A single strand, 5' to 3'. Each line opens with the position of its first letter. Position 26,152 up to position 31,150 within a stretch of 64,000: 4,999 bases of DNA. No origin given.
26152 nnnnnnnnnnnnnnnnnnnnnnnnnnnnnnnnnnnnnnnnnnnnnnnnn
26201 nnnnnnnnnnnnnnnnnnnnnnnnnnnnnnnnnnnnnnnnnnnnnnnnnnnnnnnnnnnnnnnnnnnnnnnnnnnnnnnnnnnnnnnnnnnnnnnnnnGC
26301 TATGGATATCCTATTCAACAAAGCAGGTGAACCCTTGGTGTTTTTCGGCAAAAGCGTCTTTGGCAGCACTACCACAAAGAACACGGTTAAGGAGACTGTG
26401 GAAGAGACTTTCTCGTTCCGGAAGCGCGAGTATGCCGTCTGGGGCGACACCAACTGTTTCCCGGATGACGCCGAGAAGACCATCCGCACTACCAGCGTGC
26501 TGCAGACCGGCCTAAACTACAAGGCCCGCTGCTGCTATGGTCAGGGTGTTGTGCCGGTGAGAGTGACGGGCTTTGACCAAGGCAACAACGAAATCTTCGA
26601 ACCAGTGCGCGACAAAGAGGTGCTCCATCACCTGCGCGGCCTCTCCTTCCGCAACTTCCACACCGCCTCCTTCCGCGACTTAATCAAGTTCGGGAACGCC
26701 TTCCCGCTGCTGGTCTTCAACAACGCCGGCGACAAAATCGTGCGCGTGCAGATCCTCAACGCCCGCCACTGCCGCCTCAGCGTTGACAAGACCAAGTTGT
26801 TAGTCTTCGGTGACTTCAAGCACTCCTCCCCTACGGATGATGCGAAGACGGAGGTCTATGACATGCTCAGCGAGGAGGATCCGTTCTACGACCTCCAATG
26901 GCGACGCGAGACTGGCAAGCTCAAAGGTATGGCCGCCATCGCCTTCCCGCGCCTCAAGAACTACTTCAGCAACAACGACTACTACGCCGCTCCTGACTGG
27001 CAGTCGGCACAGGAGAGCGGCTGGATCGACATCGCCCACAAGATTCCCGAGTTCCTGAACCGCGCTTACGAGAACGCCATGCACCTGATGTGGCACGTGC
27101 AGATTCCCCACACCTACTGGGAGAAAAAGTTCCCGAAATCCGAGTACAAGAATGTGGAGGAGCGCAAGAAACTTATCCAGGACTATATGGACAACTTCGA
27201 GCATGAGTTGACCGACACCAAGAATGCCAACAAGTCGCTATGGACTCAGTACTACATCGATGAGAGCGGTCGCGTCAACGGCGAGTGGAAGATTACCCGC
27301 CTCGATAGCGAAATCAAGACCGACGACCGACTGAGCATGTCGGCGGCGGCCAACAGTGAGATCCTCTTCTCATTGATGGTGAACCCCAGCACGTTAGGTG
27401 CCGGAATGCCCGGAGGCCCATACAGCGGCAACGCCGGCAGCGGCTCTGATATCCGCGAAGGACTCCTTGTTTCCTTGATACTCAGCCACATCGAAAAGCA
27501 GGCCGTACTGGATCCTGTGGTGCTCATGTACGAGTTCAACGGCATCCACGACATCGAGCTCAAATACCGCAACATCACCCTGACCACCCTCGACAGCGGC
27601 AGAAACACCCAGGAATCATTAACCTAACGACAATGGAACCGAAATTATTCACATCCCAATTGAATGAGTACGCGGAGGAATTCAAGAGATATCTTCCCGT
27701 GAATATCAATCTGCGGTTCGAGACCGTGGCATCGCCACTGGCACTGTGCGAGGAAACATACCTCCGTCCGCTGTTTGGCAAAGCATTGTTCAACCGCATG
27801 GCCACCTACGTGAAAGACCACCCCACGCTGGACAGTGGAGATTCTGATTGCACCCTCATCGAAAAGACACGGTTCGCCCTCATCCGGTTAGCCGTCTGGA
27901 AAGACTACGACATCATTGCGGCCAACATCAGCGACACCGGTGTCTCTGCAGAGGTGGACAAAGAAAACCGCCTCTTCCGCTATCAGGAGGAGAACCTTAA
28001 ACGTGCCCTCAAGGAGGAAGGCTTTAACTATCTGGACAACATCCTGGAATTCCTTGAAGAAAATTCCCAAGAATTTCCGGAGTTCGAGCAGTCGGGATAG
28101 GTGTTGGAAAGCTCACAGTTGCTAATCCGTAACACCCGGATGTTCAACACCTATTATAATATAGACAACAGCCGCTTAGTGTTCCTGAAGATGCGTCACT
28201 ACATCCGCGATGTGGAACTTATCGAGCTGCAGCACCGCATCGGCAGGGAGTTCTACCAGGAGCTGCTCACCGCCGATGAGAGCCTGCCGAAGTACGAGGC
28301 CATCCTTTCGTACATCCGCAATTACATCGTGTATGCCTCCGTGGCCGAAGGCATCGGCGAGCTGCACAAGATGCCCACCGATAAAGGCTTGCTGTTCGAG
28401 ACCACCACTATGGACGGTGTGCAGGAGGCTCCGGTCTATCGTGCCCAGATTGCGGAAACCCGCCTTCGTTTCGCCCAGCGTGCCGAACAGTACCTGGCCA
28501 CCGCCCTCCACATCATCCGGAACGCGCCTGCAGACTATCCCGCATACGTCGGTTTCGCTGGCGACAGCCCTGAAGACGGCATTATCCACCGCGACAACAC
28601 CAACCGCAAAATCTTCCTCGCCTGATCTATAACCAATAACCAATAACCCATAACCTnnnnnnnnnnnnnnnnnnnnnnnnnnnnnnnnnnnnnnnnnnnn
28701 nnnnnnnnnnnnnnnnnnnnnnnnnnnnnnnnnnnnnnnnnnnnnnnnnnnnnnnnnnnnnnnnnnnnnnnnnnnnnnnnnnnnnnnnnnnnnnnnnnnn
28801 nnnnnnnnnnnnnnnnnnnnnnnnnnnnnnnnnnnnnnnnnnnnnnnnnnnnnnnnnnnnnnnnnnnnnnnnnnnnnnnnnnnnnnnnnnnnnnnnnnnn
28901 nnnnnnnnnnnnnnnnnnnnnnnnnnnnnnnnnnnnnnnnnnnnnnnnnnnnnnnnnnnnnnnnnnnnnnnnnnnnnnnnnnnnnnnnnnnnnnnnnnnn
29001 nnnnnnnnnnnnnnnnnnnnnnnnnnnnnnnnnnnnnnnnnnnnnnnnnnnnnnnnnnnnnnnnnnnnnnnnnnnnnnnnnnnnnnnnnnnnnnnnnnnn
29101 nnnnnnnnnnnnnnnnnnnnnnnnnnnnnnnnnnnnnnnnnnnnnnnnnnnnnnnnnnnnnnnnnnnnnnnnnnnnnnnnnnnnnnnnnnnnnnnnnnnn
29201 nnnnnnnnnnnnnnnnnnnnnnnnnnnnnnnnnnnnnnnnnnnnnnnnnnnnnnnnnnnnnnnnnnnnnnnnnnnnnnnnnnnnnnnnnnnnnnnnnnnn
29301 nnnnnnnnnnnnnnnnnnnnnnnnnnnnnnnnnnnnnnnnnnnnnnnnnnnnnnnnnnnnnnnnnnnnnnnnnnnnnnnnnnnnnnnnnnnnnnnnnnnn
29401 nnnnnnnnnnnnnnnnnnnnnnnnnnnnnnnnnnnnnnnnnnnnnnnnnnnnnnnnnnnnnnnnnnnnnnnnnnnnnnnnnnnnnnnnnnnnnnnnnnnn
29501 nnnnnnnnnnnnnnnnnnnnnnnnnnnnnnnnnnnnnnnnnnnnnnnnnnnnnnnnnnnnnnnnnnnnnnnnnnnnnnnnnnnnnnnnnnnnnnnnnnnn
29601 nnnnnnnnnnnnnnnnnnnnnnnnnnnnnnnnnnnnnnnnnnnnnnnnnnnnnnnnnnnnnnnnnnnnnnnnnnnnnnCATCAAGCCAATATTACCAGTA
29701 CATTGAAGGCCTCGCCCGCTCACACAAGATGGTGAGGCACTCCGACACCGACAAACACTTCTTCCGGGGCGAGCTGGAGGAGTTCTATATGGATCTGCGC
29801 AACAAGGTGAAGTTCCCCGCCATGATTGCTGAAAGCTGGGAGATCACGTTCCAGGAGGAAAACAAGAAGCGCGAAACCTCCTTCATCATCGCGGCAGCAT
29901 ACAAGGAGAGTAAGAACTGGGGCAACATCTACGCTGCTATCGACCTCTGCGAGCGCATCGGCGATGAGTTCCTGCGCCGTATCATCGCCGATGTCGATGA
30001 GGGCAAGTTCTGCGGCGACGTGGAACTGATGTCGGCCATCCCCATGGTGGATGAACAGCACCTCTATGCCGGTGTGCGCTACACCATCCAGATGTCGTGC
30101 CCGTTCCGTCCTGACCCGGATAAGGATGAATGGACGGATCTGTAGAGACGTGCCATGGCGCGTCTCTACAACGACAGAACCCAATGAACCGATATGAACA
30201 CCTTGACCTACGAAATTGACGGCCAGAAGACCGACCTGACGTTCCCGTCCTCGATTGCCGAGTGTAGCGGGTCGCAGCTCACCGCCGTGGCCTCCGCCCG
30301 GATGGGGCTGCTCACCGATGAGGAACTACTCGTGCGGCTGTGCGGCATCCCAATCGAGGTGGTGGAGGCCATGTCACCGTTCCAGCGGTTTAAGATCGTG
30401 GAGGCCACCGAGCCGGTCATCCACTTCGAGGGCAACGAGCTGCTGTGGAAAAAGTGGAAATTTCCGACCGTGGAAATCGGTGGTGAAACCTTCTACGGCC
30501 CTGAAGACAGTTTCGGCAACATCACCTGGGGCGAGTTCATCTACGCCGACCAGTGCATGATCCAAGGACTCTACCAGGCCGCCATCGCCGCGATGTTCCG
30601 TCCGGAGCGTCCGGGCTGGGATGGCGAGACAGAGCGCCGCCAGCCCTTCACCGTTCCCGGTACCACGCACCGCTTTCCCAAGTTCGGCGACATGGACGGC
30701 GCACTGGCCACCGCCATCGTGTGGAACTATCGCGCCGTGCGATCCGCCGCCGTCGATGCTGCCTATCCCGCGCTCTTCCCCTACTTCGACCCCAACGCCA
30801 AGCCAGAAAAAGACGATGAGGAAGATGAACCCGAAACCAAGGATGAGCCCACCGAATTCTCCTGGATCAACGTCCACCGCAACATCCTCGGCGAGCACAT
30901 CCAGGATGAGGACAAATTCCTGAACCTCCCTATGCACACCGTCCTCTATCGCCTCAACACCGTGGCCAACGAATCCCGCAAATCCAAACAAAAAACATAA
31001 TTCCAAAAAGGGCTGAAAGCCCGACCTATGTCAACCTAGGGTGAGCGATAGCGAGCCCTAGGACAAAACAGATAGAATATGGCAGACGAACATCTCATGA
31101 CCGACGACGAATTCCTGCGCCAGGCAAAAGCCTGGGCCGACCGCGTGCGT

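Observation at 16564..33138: Phage-specific promoter architecture: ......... box exactly 19 nt upstream of the TAnnTTTGCCG -7 element, four copies heading the late operons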

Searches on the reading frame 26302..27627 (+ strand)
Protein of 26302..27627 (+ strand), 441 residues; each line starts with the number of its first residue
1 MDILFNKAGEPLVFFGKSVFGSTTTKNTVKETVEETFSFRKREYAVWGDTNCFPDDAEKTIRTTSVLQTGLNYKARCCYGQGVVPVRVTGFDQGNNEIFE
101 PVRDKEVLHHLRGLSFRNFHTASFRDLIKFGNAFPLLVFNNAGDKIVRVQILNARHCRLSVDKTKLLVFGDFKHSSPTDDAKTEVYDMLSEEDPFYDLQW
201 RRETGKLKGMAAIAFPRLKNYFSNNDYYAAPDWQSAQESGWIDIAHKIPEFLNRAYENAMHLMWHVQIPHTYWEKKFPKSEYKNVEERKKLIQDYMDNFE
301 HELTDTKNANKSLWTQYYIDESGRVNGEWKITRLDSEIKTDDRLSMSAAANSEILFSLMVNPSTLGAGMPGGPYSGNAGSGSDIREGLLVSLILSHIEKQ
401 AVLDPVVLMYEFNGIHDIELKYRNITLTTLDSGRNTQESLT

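Call 12: search_protein_families(library=pfam, proteins=[window:26302-27627:+], max_evalue=0.01)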
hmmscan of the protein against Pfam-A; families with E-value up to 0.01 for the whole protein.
window:26302-27627:+ (441 aa): 0 families

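Call 16: find_related_loci(query=window:26302-27627:+, collection=viral_contigs, flank=10000)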
Query window:26302-27627:+ (441 aa) in viral_contigs; peptide patterns used: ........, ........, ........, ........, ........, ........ (x = any residue, [..] = any of these).
6 stretches matched a pattern; 5 encode a relative of the query (tblastn E <= 1e-3); 5 distinct loci.
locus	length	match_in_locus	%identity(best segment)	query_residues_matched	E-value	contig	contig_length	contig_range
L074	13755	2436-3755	87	1-441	0e+0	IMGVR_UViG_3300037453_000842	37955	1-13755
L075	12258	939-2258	86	1-441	0e+0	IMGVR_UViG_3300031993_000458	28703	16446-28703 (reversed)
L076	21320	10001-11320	86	1-441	0e+0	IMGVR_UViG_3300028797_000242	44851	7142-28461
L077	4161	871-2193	51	3-441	1e-143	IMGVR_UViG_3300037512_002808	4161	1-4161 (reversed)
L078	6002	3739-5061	51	3-441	7e-141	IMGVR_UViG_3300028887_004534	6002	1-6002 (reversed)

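Call 17: find_related_loci(query=window:26302-27627:+, collection=genome_contigs, flank=10000)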
Query window:26302-27627:+ (441 aa) in genome_contigs; peptide patterns used: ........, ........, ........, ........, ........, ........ (x = any residue, [..] = any of these).
25 stretches matched a pattern; 5 encode a relative of the query (tblastn E <= 1e-3); 5 distinct loci.
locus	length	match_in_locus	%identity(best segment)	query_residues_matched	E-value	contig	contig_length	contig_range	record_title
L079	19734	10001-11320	86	1-441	0e+0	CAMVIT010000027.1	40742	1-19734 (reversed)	MAG TPA_asm: uncultured Bacteroidales bacterium isolate SRR8387720_bin.39_metaWRAP_v1.3_MAG genome assembly, contig: ERZ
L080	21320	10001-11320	84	1-441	0e+0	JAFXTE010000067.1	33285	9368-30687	MAG: Bacteroidales bacterium isolate RGIG6723 Sheep_Rumen-2__c2971, whole genome shotgun sequence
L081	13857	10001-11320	84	1-441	0e+0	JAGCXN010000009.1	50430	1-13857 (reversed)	MAG: Bacteroidales bacterium isolate RGIG10213 Yak_Rumen-5__c350101, whole genome shotgun sequence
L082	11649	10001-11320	84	1-441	0e+0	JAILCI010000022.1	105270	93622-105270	MAG: Bacteroidales bacterium isolate RUI581 k141_10679177_flag=0_multi=62.9876_len=105270, whole genome shotgun sequence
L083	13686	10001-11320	85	1-441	0e+0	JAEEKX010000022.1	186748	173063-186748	MAG: Bacteroidales bacterium isolate Tb.RUG.202 k141_5997458_flag=1_multi=25.0000_len=186748, whole genome shotgun seque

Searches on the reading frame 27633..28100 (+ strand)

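Call 12: search_protein_families(library=pfam, proteins=[window:27633-28100:+], max_evalue=0.01)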
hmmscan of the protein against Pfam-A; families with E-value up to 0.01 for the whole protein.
window:27633-28100:+ (155 aa): 1 family
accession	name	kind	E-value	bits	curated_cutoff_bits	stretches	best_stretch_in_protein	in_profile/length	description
PF20459.4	DUF6712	-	8.1e-07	29.5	25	1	44-154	1-114/121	Family of unknown function (DUF6712)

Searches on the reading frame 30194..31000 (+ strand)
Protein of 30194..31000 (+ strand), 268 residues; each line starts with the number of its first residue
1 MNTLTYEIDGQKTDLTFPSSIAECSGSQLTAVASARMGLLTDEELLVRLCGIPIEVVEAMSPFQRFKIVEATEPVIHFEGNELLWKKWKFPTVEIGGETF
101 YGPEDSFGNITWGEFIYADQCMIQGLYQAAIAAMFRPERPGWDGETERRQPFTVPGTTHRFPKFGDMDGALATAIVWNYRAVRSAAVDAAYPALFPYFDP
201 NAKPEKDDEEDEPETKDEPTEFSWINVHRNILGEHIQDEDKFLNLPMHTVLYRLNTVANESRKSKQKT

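Call 35: search_protein_families(library=pfam, proteins=[window:30194-31000:+], max_evalue=0.01)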
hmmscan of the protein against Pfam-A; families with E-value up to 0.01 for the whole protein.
window:30194-31000:+ (268 aa): 0 families
